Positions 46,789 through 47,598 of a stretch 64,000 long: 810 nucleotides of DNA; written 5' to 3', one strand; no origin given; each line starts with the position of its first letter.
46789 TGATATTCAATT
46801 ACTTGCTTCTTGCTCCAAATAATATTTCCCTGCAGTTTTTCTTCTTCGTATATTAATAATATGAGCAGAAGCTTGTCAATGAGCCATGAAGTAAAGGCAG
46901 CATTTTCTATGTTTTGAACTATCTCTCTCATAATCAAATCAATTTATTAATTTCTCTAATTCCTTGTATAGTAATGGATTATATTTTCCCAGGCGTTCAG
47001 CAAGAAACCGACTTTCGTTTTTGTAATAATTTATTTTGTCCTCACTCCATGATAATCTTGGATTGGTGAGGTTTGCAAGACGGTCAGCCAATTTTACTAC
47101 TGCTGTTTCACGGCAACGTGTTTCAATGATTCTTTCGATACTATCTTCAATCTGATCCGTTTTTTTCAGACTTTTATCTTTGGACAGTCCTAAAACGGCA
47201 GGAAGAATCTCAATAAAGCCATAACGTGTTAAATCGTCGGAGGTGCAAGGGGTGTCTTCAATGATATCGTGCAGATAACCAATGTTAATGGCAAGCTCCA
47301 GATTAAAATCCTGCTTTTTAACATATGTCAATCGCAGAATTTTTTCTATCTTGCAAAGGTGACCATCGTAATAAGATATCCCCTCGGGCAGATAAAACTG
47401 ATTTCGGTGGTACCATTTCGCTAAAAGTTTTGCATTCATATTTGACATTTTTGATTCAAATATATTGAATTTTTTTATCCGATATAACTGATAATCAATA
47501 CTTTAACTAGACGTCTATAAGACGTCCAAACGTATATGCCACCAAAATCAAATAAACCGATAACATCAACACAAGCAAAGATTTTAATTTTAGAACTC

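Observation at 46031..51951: Giant STAND NTPase/TPR protein divergently paired with an HD alarmone-hydrolase-led three-gene operon: candidate undescribed defence or stress-signalling module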

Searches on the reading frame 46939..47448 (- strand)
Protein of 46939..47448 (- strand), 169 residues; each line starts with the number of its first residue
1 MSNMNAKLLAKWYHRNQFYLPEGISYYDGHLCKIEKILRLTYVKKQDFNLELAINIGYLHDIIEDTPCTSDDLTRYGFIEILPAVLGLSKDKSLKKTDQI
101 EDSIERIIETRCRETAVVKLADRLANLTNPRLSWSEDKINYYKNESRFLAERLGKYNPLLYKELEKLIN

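Call 3: search_protein_families(library=pfam, proteins=[window:46939-47448:-], max_evalue=1)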
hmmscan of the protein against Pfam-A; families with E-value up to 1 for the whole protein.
window:46939-47448:- (169 aa): 1 family
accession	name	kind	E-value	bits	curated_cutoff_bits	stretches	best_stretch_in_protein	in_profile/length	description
PF01966.28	HD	-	0.00056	20.6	22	1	30-126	4-115/116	HD domain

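Call 4: search_protein_families(library=padloc, proteins=[window:46939-47448:-], max_evalue=1)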
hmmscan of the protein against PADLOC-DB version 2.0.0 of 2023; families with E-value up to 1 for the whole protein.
window:46939-47448:- (169 aa): 0 families

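Call 5: search_protein_families(library=ncbifam, proteins=[window:46939-47448:-], max_evalue=1)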
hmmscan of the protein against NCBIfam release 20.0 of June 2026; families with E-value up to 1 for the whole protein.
window:46939-47448:- (169 aa): 2 families
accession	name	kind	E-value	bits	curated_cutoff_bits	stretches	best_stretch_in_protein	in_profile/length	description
TIGR00691.1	spoT_relA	subfamily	3.1e-09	35.7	499.2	1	53-128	40-120/687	RelA/SpoT family protein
NF008303.0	PRK11092.1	equivalog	0.00047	18.5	947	1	56-128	68-145/702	bifunctional GTP diphosphokinase/guanosine-3',5'-bis pyrophosphate 3'-pyrophosphohydrolase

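Call 6: search_solved_structures(query=window:46939-47448:-, max_evalue=1, show_alignments=2)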
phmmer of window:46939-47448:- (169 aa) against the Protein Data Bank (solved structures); distinct sequences matched with E-value up to 1: 26.
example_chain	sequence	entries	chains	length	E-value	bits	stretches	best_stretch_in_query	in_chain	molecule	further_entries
6yvc_A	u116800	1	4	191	8.3e-12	48.5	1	8-164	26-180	Bifunctional (P)ppGpp synthetase/guanosine-3',5'-bis(Diphosphate) 3'-pyrophosphohydrolase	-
6z3n_AAA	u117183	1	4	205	1e-11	48.2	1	8-164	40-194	Hydrolase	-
6z3o_AAA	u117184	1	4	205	2.7e-11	46.8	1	8-164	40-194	Small Alarmone Hydrolase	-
3nqw_A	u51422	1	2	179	2.2e-08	37.3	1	12-158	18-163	CG11900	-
7oiw_A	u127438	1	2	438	6.4e-06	29.3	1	54-139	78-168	GTP pyrophosphokinase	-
4yf1_A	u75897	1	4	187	1.5e-05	28.1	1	32-137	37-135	Lmo0812 protein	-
3nr1_A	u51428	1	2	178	2.6e-05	27.3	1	18-145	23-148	HD domain-containing protein 3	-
8acu_A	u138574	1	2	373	5.4e-05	26.3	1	54-131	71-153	GTP pyrophosphokinase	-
6yxa_A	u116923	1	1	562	6.7e-05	26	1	54-131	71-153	GTP pyrophosphokinase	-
5vxa_A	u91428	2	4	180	0.00026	24.1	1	18-145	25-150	Guanosine-3',5'-bis(diphosphate) 3'-pyrophosphohydrolase MESH1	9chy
7qps_A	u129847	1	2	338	0.00036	23.6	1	56-129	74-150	ACT domain protein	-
1vj7_A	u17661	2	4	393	0.00039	23.5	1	52-131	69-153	Bifunctional RELA/SPOT | Bifunctional (p)ppGpp synthase/hydrolase RelA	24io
7qpr_A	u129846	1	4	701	0.0012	21.9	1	57-129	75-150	ACT domain protein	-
5xnx_A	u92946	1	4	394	0.05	16.6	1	57-136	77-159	Bifunctional (p)ppGpp synthase/hydrolase RelA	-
8hpe_A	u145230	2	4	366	0.077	16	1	76-129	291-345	Leucine dehydrogenase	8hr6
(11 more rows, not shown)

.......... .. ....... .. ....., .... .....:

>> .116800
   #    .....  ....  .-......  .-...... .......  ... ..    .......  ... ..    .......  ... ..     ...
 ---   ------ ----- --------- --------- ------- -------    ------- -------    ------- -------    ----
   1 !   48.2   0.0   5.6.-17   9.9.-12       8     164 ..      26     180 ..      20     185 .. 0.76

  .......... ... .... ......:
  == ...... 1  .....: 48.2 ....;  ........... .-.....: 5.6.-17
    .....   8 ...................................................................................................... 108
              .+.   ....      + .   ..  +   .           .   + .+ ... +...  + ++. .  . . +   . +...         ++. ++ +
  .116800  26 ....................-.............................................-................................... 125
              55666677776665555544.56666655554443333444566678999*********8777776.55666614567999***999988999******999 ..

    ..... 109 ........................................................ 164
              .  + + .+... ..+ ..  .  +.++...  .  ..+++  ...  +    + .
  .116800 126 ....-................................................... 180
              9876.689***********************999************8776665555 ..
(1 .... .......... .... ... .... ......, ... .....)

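Call 8: search_protein_families(library=phrogs, proteins=[window:46939-47448:-], max_evalue=1)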
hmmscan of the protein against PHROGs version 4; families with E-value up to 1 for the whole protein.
window:46939-47448:- (169 aa): 2 families
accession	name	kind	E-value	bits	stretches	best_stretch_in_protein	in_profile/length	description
phrog_990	-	other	8.9e-19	68.9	1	6-158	158-300/374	metal-dependent phosphohydrolase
phrog_15275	-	unknown function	2.6e-06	28.3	1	58-146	80-167/223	-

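Call 11: find_homologous_proteins(query=window:46939-47448:-, max_evalue=0.001)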
Query window:46939-47448:- (169 aa): 1 proteins with E <= 0.001 among 92 candidates.
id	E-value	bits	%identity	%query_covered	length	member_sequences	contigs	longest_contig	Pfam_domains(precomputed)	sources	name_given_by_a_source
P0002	8.3e-102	356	95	98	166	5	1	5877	-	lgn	-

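Call 12: find_encoding_contigs(protein=P0002, flank=10000, max_places=10)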
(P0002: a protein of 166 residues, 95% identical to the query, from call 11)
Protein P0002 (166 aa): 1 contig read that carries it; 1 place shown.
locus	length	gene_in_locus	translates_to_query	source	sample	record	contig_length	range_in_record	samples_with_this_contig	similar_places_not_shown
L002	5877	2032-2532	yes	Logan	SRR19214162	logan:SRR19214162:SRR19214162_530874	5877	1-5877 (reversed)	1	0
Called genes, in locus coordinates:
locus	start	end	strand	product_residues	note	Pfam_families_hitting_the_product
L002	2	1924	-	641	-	?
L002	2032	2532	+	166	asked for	-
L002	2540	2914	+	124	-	-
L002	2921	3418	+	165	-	-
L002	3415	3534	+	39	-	-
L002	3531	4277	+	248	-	-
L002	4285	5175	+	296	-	-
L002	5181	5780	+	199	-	-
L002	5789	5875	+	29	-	?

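Call 46: find_related_loci(query=window:46939-47448:-, collection=viral_contigs, flank=6000)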
Query window:46939-47448:- (169 aa) in viral_contigs; peptide patterns used: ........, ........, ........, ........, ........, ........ (x = any residue, [..] = any of these).
22 stretches matched a pattern; 16 encode a relative of the query (tblastn E <= 1e-3); 16 distinct loci.
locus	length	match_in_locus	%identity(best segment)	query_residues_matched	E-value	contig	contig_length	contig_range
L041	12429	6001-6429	30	5-153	1e-11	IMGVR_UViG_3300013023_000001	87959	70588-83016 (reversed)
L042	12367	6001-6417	32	9-151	7e-11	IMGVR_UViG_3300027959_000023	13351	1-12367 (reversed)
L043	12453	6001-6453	29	6-168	2e-9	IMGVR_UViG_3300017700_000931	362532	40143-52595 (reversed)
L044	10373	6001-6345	31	6-129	2e-9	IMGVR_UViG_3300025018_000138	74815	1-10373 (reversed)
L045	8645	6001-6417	33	9-151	1e-8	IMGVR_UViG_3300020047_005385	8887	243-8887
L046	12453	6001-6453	27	6-168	9e-7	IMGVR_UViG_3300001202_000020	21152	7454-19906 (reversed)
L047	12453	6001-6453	27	6-168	9e-7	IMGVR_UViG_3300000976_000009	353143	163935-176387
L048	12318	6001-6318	32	58-162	1e-6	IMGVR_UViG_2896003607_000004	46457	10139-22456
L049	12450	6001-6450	28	4-150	3e-6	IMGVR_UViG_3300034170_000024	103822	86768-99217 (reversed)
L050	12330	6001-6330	33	57-168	9e-6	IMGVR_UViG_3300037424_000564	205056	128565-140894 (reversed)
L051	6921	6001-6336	28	6-127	1e-5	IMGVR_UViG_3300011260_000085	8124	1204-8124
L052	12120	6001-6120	50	54-92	8e-5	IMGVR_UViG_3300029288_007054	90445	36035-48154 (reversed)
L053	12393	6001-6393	28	6-130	1e-4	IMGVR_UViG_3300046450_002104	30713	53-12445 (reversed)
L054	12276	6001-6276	35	4-95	1e-4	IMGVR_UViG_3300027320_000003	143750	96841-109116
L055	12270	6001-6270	32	51-149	2e-4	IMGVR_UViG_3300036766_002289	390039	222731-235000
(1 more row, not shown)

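Call 53: list_cluster_members(proteins=[P0001, window:46939-47439:-, window:46563-46931:-, window:46031-46561:-, window:51975-52583:-, window:42188-42874:+])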
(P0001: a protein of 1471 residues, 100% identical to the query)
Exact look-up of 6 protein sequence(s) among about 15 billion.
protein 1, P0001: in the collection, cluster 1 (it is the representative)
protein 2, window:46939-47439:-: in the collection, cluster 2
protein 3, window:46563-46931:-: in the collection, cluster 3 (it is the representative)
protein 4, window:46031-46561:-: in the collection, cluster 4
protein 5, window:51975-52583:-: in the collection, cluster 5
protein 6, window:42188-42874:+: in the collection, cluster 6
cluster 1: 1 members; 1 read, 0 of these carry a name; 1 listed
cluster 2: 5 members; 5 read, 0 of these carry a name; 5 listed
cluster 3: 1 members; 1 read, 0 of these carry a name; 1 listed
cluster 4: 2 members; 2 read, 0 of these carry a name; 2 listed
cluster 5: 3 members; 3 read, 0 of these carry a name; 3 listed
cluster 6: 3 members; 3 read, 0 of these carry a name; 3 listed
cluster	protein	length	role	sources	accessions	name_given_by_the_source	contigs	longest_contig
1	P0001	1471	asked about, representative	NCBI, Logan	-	-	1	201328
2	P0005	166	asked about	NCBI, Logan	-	-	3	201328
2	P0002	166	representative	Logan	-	-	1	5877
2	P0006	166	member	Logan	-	-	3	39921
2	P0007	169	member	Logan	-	-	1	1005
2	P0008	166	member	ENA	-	-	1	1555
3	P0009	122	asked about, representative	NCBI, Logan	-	-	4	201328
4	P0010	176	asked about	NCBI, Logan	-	-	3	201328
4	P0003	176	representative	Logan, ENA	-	-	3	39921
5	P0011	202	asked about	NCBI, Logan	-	-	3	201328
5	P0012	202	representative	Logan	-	-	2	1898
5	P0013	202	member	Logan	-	-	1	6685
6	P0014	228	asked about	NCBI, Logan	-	-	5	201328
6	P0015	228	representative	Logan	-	-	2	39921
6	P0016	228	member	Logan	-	-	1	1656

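Call 87: search_dna_similar(query=window:46939-47448:-, collection=phages, mode=protein, max_evalue=0.001, max_rows=12)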
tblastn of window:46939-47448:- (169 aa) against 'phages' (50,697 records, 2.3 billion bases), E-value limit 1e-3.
Records with a match: 136; places in all: 136; records where one place covers at least 80% of the query: 94.
Best place of each record, by identity: <60% 136.
By first word of the organism name: Pseudomonas 126; Vibrio 7; Bordetella 2; Staphylococcus 1.
By host as written in the record: Pseudomonas aeruginosa 48; Pseudomonas aeruginosa PAO1 25; Pseudomonas aeruginosa PAK 10; Pseudomonas putida KT2440 and Paw85 5; Pseudomonas aeruginosa PAO 2; Pseudomonas aeruginosa DSM 19880 2; Pseudomonas aeruginosa B31 2; Pseudomonas aeruginosa ATCC9027 2; and 27 more.
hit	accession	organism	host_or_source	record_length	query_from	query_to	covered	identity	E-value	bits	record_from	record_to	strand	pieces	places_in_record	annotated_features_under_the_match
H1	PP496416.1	Pseudomonas phage vB_PpuM-Kassivere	Pseudomonas putida KT2440 and Paw85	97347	9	152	85%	29.7%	6e-7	54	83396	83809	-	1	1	metal-dependent phosphohydrolase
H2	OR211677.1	Pseudomonas phage vB_PaM_EPA3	Pseudomonas aeruginosa PAO1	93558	2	149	88%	28.9%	1e-5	50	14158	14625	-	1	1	phosphohydrolase | cell wall hydrolase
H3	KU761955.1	Pseudomonas phage phiMK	Pseudomonas aeruginosa PAO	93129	2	149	88%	28.3%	2e-5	49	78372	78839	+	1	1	hypothetical protein (x2)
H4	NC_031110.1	Pseudomonas phage phiMK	Pseudomonas aeruginosa PAO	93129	2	149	88%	28.3%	2e-5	49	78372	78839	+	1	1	metal-dependent phosphohydrolase | endolysin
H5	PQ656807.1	Pseudomonas phage vB_Ps_ZCPS13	Pseudomonas aeruginosa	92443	2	149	88%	28.3%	3e-5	49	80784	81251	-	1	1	phosphohydrolase | endolysin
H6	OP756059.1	Pseudomonas phage PseuPha1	Pseudomonas aeruginosa PAO1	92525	2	149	88%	28.3%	3e-5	49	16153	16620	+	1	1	metal-dependent phosphohydrolase | hypothetical protein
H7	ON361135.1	Pseudomonas phage vB_Pae_Kat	Pseudomonas aeruginosa PAO1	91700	2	149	88%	28.3%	4e-5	49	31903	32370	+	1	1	hypothetical protein (x2)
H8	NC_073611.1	Pseudomonas phage vB_Pae_Kat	Pseudomonas aeruginosa PAO1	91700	2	149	88%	28.3%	4e-5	49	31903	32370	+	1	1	hypothetical protein (x2)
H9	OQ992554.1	Pseudomonas phage Kat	Pseudomonas aeruginosa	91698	2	149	88%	28.3%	4e-5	49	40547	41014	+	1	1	hypothetical protein (x2)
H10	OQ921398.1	Pseudomonas phage vFB297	Pseudomonas aeruginosa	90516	2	149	88%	28.3%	4e-5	49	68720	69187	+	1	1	hypothetical protein (x2)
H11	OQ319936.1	Pseudomonas phage 20Sep416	Pseudomonas aeruginosa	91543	2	149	88%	28.3%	4e-5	49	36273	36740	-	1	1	hypothetical protein (x2)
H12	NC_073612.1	Pseudomonas phage 20Sep416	Pseudomonas aeruginosa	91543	2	149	88%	28.3%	4e-5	49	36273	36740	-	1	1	hypothetical protein (x2)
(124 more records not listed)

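Call 88: search_dna_similar(query=window:46939-47448:-, collection=plasmids, mode=protein, max_evalue=0.001, max_rows=12)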
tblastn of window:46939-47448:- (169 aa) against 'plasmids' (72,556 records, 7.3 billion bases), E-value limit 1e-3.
Records with a match: 22; places in all: 22; records where one place covers at least 80% of the query: 19.
Best place of each record, by identity: <60% 22.
By first word of the organism name: Burkholderia 10; Moraxella 3; Variovorax 3; Nostoc 2; Tolypothrix 1; Acinetobacter 1; Caballeronia 1; Sphingobium 1.
By predicted mobility (MOB-suite, as given by PLSDB): non-mobilizable 17; mobilizable 4; conjugative 1.
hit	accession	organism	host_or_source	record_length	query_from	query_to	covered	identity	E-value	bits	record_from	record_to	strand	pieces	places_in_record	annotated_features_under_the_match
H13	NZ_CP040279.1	Nostoc sp. C052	Blasia pusilla,pure culture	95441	7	164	93%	38.9%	6e-13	72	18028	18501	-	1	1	none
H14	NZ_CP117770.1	Nostoc sp. UHCC 0926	whole organism,lichen surface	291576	31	164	79%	37.8%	2e-12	71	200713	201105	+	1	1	HD domain-containing protein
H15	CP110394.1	Burkholderia sp. JSH-S8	Tetrastigma hemsleyanum Diels et Gilg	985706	14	160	87%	29.8%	3e-7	56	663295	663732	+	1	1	HD domain-containing protein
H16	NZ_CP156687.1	Burkholderia stagnalis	Bacterial cells,soils collected in ...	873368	14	160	87%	29.8%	1e-6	55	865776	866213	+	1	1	HD domain-containing protein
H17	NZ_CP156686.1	Burkholderia stagnalis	Bacterial cells,soils collected in ...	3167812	14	160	87%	29.8%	1e-6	55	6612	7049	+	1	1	none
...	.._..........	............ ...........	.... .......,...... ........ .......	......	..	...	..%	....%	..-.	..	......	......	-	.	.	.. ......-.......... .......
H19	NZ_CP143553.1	Burkholderia multivorans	Homo sapiens,bronchoalveolar lavage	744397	14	160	87%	29.8%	2e-4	47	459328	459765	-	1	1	HD domain-containing protein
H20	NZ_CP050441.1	Tolypothrix sp. PCC 7910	cell culture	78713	51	154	62%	41.4%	2e-11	69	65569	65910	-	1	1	HD domain-containing protein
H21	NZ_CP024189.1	Moraxella osloensis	single cell,skin swab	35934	2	151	89%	28.4%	1e-4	49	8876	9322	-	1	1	HD domain-containing protein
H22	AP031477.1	Moraxella osloensis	Homo sapiens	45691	2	151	89%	28.4%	1e-4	49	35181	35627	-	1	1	HD domain-containing protein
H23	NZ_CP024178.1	Moraxella osloensis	Homo sapiens,single cell,skin swab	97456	2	151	89%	28.4%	1e-4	49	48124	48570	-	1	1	HD domain-containing protein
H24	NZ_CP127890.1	Acinetobacter towneri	cell culture,Influent wastewater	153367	2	151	89%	28.4%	1e-4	49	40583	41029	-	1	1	HD domain-containing protein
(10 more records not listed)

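Call 89: get_annotated_region(hit=H14, flank=8000)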
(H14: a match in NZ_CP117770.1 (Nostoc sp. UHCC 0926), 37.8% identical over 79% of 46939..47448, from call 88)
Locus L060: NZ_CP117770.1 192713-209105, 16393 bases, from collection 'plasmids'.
description: Nostoc sp. UHCC 0926 plasmid pn2, complete sequence
organism: Nostoc sp. UHCC 0926 (NCBI taxid 3025190)
taxonomy: Bacteria; Cyanobacteriota; Cyanophyceae; Nostocales; Nostocaceae; Nostoc; Nostoc sp. UHCC 0926
host: -; source: whole organism,lichen surface; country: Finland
typing (MOB-suite, as given by PLSDB): non-mobilizable; replicon rep_cluster_1678; mating-pair formation MPF_T
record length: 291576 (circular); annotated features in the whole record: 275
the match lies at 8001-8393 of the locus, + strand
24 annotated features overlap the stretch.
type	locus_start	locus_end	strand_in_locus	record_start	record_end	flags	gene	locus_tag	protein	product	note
CDS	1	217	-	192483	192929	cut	-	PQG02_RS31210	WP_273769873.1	hypothetical protein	-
CDS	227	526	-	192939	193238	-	-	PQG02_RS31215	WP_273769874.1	hypothetical protein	-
CDS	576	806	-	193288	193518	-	-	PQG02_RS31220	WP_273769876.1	hypothetical protein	-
CDS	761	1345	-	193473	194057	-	-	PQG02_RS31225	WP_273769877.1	GIY-YIG nuclease family protein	-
CDS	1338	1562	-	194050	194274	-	-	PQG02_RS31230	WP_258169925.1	helix-turn-helix transcriptional regulator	-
CDS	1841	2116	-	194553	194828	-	-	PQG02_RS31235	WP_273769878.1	ParB/RepB/Spo0J family partition protein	-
CDS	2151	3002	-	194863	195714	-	-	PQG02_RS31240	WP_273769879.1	hypothetical protein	-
CDS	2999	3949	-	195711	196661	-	-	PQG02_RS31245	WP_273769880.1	HNH endonuclease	-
CDS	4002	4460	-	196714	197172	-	-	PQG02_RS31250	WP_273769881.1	hypothetical protein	-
CDS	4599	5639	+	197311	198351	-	-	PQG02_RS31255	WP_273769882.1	HNH endonuclease domain-containing protein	-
CDS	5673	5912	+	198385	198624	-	-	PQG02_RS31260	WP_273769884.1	hypothetical protein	-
CDS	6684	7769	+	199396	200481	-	-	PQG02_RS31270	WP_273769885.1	DUF3696 domain-containing protein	-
CDS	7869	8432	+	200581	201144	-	-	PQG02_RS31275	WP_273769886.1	HD domain-containing protein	-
CDS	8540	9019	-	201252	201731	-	-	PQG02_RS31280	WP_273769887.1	hypothetical protein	-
CDS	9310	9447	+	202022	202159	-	-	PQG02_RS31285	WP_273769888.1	hypothetical protein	-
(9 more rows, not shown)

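Call 90: get_annotated_region(hit=H13, flank=8000)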
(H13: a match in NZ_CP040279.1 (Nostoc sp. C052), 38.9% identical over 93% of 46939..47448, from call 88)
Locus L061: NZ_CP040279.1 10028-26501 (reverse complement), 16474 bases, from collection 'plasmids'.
description: Nostoc sp. C052 plasmid pC052_G
organism: Nostoc sp. C052 (NCBI taxid 2576902)
taxonomy: Bacteria; Cyanobacteriota; Cyanophyceae; Nostocales; Nostocaceae; Nostoc; Nostoc sp. C052
host: -; source: Blasia pusilla,pure culture; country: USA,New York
typing (MOB-suite, as given by PLSDB): non-mobilizable
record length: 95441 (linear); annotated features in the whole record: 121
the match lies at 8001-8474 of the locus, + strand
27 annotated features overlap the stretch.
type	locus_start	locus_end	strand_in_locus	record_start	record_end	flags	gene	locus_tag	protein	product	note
CDS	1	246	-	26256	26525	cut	-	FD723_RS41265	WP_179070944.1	hypothetical protein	-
CDS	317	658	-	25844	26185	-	-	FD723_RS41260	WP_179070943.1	hypothetical protein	-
CDS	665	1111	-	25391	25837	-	-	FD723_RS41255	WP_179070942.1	hypothetical protein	-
CDS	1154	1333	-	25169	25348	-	-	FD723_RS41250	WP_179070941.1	hypothetical protein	-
CDS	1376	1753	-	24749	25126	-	-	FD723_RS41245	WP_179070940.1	hypothetical protein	-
CDS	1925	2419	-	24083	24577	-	-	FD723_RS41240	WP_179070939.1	DUF262 domain-containing protein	-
CDS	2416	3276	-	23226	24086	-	-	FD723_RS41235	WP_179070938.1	hypothetical protein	-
CDS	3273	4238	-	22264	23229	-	-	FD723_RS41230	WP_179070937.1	HNH endonuclease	-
CDS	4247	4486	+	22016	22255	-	-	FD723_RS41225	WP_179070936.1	hypothetical protein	-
CDS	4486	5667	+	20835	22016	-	-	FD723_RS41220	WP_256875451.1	HNH endonuclease domain-containing protein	-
CDS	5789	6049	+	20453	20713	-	-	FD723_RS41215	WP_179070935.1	Nif11-like leader peptide family natural product precursor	-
CDS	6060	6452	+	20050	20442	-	-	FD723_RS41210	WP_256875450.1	hypothetical protein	-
CDS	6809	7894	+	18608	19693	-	-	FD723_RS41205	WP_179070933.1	DUF3696 domain-containing protein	-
CDS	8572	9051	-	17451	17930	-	-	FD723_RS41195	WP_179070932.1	hypothetical protein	-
CDS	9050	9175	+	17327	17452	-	-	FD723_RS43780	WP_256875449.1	hypothetical protein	-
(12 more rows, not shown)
